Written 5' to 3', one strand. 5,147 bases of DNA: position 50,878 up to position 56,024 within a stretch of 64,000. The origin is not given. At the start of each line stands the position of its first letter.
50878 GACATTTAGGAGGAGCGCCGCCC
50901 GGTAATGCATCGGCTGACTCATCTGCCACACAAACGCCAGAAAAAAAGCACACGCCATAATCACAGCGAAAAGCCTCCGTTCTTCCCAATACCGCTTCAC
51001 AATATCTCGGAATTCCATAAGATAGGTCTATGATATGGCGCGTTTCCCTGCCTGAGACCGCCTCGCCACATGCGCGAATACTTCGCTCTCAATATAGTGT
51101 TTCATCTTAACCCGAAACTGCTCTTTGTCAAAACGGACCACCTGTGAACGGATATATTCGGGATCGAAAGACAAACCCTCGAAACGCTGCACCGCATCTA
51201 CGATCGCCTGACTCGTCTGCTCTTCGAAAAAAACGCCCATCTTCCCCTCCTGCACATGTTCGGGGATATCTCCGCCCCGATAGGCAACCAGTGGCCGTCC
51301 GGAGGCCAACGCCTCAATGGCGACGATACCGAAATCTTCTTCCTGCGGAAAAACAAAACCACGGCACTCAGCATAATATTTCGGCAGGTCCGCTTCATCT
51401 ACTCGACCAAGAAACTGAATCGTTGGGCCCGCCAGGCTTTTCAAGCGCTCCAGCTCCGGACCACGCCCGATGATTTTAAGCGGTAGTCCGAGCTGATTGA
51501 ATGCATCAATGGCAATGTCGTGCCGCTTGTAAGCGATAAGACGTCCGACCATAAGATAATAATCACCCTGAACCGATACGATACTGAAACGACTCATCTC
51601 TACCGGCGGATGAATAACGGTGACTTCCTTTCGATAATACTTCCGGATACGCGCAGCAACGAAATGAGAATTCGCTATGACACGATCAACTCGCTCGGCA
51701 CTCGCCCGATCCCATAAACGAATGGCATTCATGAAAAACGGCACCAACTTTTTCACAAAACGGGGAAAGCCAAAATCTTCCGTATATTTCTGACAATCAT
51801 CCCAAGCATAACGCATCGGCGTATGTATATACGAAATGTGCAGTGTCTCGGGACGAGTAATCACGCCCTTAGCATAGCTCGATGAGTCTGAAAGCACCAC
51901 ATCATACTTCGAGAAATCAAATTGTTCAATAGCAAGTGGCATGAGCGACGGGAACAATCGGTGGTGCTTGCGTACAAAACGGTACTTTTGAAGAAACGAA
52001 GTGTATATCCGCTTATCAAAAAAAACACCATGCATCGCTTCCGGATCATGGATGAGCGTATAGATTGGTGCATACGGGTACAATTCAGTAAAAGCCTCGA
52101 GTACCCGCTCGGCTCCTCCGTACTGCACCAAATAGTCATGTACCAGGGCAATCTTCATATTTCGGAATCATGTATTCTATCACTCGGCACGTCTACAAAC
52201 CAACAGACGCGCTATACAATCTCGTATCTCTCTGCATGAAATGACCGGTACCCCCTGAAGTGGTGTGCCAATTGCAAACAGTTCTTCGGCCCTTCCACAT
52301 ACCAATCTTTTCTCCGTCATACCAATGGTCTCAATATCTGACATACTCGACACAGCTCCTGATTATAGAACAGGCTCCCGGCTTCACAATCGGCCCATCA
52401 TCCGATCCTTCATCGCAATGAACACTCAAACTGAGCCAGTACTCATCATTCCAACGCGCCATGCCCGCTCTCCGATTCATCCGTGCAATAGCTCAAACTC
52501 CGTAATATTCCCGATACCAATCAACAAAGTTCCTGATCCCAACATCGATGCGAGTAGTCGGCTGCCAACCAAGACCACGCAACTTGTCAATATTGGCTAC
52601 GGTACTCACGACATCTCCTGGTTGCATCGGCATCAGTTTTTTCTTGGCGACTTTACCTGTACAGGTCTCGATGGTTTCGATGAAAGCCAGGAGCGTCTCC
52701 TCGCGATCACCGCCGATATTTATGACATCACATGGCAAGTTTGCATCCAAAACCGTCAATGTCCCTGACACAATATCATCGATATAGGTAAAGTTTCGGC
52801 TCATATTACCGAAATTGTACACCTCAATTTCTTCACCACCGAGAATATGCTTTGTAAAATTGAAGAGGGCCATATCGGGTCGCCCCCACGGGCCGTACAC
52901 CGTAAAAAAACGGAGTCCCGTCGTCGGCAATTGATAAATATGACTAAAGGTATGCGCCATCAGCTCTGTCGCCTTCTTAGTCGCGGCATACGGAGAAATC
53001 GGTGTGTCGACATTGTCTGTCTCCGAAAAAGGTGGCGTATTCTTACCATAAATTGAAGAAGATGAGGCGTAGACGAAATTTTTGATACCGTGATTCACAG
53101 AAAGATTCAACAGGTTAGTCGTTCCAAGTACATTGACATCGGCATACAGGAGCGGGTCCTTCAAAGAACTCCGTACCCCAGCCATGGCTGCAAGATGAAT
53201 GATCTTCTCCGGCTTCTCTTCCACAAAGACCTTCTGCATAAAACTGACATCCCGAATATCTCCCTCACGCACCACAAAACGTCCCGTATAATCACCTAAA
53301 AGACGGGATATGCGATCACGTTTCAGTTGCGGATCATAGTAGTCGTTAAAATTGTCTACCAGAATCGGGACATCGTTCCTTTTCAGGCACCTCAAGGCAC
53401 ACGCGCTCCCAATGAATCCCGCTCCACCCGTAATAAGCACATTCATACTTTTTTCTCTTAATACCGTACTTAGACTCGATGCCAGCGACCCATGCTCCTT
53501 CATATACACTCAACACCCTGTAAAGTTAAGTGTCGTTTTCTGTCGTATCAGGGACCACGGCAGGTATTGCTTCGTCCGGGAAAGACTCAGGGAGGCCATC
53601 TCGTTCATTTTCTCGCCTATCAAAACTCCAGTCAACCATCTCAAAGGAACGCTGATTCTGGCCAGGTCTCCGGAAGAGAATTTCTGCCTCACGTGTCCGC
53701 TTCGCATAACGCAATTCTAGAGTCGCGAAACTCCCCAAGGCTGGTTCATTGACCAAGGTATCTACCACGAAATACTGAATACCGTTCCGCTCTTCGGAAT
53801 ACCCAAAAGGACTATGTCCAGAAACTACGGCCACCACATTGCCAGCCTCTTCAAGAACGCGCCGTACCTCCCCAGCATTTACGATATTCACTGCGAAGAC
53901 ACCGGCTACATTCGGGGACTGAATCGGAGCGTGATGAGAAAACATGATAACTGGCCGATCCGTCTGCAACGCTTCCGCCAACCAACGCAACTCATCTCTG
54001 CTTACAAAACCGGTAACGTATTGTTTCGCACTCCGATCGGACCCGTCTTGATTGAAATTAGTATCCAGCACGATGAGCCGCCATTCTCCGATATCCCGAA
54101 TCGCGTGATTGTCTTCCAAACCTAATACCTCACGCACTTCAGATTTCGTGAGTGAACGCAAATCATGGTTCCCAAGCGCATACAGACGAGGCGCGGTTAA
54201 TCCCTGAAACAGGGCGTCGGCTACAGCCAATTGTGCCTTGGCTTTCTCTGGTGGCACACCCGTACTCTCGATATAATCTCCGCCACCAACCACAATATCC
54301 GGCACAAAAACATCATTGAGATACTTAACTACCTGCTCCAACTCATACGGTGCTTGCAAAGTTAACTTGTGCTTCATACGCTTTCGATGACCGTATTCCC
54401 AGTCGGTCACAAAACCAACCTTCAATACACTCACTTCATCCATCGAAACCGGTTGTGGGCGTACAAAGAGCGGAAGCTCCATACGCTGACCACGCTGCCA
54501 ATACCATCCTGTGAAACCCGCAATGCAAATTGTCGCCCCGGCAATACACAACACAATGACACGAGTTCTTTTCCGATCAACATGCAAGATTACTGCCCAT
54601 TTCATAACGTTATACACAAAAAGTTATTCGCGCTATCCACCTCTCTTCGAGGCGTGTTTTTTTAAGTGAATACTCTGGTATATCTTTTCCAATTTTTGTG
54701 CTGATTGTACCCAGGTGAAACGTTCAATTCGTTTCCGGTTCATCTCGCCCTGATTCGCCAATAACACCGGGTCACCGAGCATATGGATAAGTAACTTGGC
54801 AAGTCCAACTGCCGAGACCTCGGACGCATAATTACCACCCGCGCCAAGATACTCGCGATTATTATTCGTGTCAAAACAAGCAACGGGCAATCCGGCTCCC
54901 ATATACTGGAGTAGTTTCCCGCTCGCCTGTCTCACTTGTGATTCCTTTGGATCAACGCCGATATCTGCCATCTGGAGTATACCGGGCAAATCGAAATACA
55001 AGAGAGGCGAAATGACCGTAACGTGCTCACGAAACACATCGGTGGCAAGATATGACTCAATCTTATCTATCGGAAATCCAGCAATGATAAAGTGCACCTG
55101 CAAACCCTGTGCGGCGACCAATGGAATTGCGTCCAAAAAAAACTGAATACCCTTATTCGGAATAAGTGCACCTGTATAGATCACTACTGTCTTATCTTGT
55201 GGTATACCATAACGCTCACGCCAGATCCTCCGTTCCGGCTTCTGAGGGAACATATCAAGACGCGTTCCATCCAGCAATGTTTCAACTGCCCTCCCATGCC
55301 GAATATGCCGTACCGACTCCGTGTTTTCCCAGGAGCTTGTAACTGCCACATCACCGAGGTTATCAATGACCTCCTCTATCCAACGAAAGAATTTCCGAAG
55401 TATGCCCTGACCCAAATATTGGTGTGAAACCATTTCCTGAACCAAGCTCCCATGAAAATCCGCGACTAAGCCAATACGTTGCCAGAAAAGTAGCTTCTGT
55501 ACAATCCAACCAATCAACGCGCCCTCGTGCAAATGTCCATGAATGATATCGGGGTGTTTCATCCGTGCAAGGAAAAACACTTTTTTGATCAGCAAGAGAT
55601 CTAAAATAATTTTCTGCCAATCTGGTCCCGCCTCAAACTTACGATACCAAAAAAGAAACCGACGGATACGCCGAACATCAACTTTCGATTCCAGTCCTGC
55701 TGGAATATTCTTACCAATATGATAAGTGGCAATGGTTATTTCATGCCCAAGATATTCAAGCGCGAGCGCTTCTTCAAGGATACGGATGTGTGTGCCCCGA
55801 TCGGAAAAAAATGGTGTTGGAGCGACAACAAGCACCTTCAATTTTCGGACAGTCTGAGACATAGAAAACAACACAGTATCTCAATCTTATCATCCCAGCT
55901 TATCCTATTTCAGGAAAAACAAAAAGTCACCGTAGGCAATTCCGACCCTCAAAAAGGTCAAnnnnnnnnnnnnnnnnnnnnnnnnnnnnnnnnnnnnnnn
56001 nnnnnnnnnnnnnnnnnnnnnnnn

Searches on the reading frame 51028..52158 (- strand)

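Call 6: search_protein_families(library=ncbifam, proteins=[window:51028-52158:-])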
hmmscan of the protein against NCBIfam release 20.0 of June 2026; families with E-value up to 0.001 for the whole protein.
window:51028-52158:- (376 aa): 16 families
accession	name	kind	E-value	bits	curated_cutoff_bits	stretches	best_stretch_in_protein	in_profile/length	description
TIGR04047.1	MSMEG_0565_glyc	hypoth_equivalog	7e-14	51.7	259.85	1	242-324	255-336/373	MSMEG_0565 family glycosyltransferase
NF053787.1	GlcN_PG_synth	equivalog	6e-10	38.5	480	1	197-326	194-323/361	N-acetylglucosaminyl phosphatidylglycerol synthase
TIGR03449.1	mycothiol_MshA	equivalog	3.5e-09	36.1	462.5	1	246-326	285-366/406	D-inositol-3-phosphate glycosyltransferase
NF038255.1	exopoly_VpsD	equivalog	2.1e-08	33.4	300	1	153-327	153-348/381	VpsD family glycosyltransferase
TIGR04063.1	stp3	hypoth_equivalog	4.3e-08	32.4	442.05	1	212-347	227-378/397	TIGR04063 family PEP-CTERM/XrtA system glycosyltransferase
TIGR03999.1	thiol_BshA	equivalog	5.5e-08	32.1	273.7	1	227-318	232-327/375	N-acetyl-alpha-D-glucosaminyl L-malate synthase BshA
TIGR02149.1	glgA_Coryne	subfamily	6.2e-08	32.2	302.4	1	252-316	271-336/391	glycogen synthase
NF041876.1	EPS_EpsE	equivalog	9.3e-08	31.7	400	1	243-326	274-358/389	exopolysaccharide biosynthesis GT4 family glycosyltransferase EpsE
NF012028.0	PRK15484.1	subfamily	1.3e-06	27.8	618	1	248-325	260-340/380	lipopolysaccharide N-acetylglucosaminyltransferase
TIGR03088.1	stp2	hypoth_equivalog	2.4e-06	26.8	409.05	1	224-326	229-335/374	TIGR03088 family PEP-CTERM/XrtA system glycosyltransferase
NF047684.1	TeichurnBiosyTuaC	equivalog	3.1e-06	26.4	550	1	202-351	223-376/391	teichuronic acid biosynthesis protein TuaC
TIGR04157.1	glyco_rSAM_CFB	subfamily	4.7e-06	25.8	400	1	201-315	230-352/406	TIGR04157 family glycosyltransferase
NF041010.1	glycosy_Agl16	equivalog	1.2e-05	24.4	575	1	146-326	123-315/352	glycosylation protein Agl16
TIGR04005.1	wcaL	equivalog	0.00024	20.1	537.6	0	164-337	182-376/406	colanic acid biosynthesis glycosyltransferase WcaL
NF038298.1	EPS_HpsO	equivalog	0.00086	18.2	575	0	273-325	298-348/388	hormogonium polysaccharide biosynthesis glycosyltransferase HpsO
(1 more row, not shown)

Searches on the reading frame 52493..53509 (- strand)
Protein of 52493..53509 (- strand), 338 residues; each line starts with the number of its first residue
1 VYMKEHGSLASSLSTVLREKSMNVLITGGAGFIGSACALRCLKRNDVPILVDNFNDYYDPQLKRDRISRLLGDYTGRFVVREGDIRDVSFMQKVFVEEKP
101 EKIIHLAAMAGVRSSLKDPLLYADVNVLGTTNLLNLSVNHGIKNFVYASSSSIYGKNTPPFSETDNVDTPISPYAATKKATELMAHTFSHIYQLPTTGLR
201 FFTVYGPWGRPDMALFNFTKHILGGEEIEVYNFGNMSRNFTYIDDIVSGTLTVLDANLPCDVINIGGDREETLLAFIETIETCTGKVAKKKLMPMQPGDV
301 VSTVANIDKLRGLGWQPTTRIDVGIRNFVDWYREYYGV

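Call 6: search_protein_families(library=ncbifam, proteins=[window:52493-53509:-])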
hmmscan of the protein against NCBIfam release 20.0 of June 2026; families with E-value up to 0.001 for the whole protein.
window:52493-53509:- (338 aa): 28 families (the best 25 are shown)
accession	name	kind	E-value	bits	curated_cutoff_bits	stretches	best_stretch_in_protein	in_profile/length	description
TIGR01181.1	dTDP_gluc_dehyt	equivalog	3.6e-45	154.4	365.1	1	24-334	2-313/321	dTDP-glucose 4,6-dehydratase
TIGR01179.1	galE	equivalog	2e-43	148.5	262.3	1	23-333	1-326/332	UDP-glucose 4-epimerase GalE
NF011728.1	PRK15181.1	equivalog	5.7e-34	117.7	760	1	21-332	15-337/348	Vi polysaccharide biosynthesis UDP-N-acetylglucosaminuronic acid C-4 epimerase TviC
TIGR04180.1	EDH_00030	hypoth_equivalog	2.1e-31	109.1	475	1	24-286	1-258/297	NAD-dependent 4,6-dehydratase LegB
TIGR02197.1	heptose_epim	equivalog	6.1e-31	107.7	274.6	1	24-333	1-314/316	ADP-glyceromanno-heptose 6-epimerase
NF007956.0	PRK10675.1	subfamily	8.4e-30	104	394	1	22-189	1-164/338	UDP-glucose 4-epimerase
NF007490.0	PRK10084.1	subfamily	5.4e-28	98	649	1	22-333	1-335/361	dTDP-glucose 4,6-dehydratase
NF007582.0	PRK10217.1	equivalog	1e-27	97.2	698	1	23-332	3-331/355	dTDP-glucose 4,6-dehydratase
TIGR02622.1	CDP_4_6_dhtase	equivalog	3.4e-19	69.2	278.45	1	22-192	5-172/352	CDP-glucose 4,6-dehydratase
NF043036.1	ErythonDh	equivalog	1.6e-18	67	325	1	22-222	1-197/321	D-erythronate dehydrogenase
NF047922.1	GDPFucSynFcl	equivalog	4e-18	65.9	500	1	84-333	38-302/308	GDP-L-fucose synthase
NF042422.1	oxyalk_red_OleD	equivalog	3.4e-15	56.2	580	1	22-256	1-217/329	2-alkyl-3-oxoalkanoate reductase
NF008360.0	PRK11150.1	equivalog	1.8e-13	50.4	452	1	24-287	2-257/310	ADP-glyceromanno-heptose 6-epimerase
NF008872.0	PRK11908.1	equivalog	2.1e-13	50.1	294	1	22-334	2-337/349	bifunctional UDP-4-keto-pentose/UDP-xylose synthase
TIGR01472.1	gmd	equivalog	9.6e-13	48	415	1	76-204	54-185/342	GDP-mannose 4,6-dehydratase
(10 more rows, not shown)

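Call 10: search_solved_structures(query=window:52493-53509:-, max_evalue=1e-20)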
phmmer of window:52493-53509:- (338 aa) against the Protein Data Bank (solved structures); distinct sequences matched with E-value up to 1e-20: 66 (the best 60 are shown).
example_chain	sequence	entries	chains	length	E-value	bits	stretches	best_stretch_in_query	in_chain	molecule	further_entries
5u4q_A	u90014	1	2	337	7.6e-96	324.5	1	21-337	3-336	dTDP-glucose 4,6-dehydratase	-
6zl6_A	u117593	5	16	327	3.2e-46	161.4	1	22-336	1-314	Epimerase domain-containing protein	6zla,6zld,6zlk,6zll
4zrm_A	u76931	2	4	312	9.7e-46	159.8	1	21-334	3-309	UDP-glucose 4-epimerase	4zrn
6zlj_A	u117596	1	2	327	1.1e-45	159.6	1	22-336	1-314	Epimerase domain-containing protein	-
3ruc_A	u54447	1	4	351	3.1e-39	138.4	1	23-334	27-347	WbgU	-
3ru9_A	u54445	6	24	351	5.8e-39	137.5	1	23-334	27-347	WbgU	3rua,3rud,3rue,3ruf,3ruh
3ru7_A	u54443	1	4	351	5.8e-39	137.5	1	23-334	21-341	WbgU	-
3lu1_A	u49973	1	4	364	6.7e-39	137.3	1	23-334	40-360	WbgU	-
10ke_A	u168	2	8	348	7.4e-38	133.9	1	14-335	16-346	Capsular polysaccharide biosynthesis protein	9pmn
6kv9_A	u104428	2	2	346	9.8e-35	123.6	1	23-334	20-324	MoeE5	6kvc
6dnt_A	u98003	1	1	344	8.2e-34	120.6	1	20-332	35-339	NAD-dependent epimerase/dehydratase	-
6bi4_A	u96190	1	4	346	1.9e-33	119.4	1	17-334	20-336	dTDP-glucose 4,6-dehydratase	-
7ys8_A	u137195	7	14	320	2.4e-33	119.1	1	22-334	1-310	UDP-glucose 4-epimerase | UDP-glucose 4-epimerase along with EC 5.1.3.2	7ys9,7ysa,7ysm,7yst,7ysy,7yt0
1sb8_A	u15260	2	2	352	3.7e-32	115.2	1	24-333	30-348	wbpP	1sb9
8wow_A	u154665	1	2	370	4.6e-32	114.8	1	20-332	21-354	UDP-glucose 4-epimerase 2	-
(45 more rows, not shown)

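Call 31: search_solved_structures(query=window:52493-53509:-, max_evalue=1e-44, show_alignments=2)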
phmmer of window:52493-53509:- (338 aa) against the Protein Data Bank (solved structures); distinct sequences matched with E-value up to 1e-44: 4.
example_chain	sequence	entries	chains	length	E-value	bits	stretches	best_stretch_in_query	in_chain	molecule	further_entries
5u4q_A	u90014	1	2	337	7.6e-96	324.5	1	21-337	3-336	dTDP-glucose 4,6-dehydratase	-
6zl6_A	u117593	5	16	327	3.2e-46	161.4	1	22-336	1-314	Epimerase domain-containing protein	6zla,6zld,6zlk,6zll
4zrm_A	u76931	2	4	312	9.7e-46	159.8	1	21-334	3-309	UDP-glucose 4-epimerase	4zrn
6zlj_A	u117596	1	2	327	1.1e-45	159.6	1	22-336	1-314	Epimerase domain-containing protein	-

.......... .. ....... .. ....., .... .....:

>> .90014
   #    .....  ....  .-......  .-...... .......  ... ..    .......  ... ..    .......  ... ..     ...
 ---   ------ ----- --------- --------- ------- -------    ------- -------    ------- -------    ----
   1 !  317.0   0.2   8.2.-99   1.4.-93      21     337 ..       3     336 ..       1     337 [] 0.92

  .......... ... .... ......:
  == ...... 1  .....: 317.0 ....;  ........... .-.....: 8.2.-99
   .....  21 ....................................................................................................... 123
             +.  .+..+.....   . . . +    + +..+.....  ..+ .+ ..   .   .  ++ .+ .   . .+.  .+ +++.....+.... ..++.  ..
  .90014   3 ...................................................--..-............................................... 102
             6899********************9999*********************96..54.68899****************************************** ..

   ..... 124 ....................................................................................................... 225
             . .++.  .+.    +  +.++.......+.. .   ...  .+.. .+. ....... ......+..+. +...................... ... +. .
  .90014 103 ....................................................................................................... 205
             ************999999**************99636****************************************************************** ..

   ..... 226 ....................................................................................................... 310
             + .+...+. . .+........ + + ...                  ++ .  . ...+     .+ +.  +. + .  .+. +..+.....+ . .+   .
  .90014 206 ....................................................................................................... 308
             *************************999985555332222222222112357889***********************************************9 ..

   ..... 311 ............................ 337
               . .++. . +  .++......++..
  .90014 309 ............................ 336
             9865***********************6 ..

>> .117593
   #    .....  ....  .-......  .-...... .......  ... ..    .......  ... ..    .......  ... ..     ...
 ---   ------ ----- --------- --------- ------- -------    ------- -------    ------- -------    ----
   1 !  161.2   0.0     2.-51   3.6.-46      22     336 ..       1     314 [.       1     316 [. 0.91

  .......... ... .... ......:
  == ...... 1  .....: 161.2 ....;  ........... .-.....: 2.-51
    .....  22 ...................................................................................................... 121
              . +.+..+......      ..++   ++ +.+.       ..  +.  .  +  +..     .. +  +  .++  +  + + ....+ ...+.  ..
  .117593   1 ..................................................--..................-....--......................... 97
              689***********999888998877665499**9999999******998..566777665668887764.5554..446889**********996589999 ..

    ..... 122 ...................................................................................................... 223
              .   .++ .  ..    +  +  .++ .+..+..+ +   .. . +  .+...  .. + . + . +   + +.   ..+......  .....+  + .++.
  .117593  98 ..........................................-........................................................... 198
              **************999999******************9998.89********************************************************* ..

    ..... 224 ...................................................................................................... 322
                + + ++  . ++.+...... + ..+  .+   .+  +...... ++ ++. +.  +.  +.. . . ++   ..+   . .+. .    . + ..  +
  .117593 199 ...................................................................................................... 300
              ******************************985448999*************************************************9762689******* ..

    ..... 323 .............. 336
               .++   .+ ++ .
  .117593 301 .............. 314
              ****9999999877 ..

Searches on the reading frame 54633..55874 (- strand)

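Call 6: search_protein_families(library=ncbifam, proteins=[window:54633-55874:-])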
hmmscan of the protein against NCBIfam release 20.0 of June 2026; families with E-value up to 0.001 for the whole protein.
window:54633-55874:- (413 aa): 10 families
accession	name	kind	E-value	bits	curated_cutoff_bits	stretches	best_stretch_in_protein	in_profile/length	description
NF038295.1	EPS_HpsP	equivalog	7.7e-08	31.7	550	1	211-402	190-387/388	hormogonium polysaccharide biosynthesis glycosyltransferase HpsP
TIGR04157.1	glyco_rSAM_CFB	subfamily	8.6e-08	31.6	400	1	211-333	210-329/406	TIGR04157 family glycosyltransferase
TIGR03449.1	mycothiol_MshA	equivalog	2.5e-07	30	462.5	1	107-402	102-403/406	D-inositol-3-phosphate glycosyltransferase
TIGR02149.1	glgA_Coryne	subfamily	4.7e-06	26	302.4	0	104-254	80-230/391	glycogen synthase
NF047684.1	TeichurnBiosyTuaC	equivalog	4.2e-05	22.7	550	1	177-273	170-263/391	teichuronic acid biosynthesis protein TuaC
NF007640.0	PRK10307.1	subfamily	7e-05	21.9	276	1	212-312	213-312/411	WcaI family glycosyltransferase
NF012028.0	PRK15484.1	subfamily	7.8e-05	21.9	618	1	197-272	163-237/380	lipopolysaccharide N-acetylglucosaminyltransferase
TIGR04047.1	MSMEG_0565_glyc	hypoth_equivalog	0.00014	21.1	259.85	0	186-400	151-372/373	MSMEG_0565 family glycosyltransferase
NF053513.1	Gtran_IagA_BgsA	equivalog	0.00028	20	460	1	146-266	78-195/333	LTA glycolipid anchor biosynthesis glycosyltransferase, IagA/BgsA family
TIGR03088.1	stp2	hypoth_equivalog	0.00093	18.3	409.05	0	294-401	264-372/374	TIGR03088 family PEP-CTERM/XrtA system glycosyltransferase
